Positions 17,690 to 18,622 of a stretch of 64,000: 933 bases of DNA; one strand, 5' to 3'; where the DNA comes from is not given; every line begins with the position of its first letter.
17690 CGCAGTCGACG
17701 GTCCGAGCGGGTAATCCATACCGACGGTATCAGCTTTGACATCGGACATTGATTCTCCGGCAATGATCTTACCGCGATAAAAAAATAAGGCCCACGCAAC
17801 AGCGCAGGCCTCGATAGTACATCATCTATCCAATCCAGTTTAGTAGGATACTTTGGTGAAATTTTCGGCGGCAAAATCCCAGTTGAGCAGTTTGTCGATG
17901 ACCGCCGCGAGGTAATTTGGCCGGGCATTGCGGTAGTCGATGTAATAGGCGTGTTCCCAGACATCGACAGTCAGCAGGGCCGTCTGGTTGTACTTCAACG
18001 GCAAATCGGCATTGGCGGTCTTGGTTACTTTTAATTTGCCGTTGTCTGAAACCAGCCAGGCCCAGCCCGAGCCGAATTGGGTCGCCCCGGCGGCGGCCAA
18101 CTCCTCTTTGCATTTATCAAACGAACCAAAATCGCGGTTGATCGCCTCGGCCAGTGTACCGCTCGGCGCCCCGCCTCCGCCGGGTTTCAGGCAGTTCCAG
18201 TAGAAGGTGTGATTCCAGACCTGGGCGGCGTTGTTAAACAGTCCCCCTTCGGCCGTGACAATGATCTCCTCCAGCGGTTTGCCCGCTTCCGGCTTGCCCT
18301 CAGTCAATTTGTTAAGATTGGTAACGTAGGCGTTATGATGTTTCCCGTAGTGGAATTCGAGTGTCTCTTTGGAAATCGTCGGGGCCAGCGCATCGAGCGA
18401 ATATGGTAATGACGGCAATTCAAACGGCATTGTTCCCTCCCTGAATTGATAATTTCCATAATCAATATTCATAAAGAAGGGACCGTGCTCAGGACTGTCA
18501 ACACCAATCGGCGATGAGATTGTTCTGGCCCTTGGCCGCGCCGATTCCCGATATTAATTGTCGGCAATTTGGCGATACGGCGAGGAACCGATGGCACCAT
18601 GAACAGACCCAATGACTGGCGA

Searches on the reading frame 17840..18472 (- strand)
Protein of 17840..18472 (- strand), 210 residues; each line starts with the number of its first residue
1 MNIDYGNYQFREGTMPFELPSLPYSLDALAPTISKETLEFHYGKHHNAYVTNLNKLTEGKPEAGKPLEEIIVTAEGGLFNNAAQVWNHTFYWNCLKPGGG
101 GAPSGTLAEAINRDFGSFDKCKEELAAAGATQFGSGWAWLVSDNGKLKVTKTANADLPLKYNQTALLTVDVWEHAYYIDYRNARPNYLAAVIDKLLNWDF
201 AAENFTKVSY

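Call 64: search_protein_families(library=pfam, proteins=[window:17840-18472:-], max_evalue=0.00001)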
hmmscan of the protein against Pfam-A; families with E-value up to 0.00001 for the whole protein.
window:17840-18472:- (210 aa): 2 families
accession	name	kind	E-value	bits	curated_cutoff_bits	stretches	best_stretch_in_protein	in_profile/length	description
PF02777.23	Sod_Fe_C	-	1.6e-37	128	20.9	1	103-203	1-101/102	Iron/manganese superoxide dismutases, C-terminal domain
PF00081.27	Sod_Fe_N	-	3.1e-32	111.3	27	1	17-95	2-81/82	Iron/manganese superoxide dismutases, alpha-hairpin domain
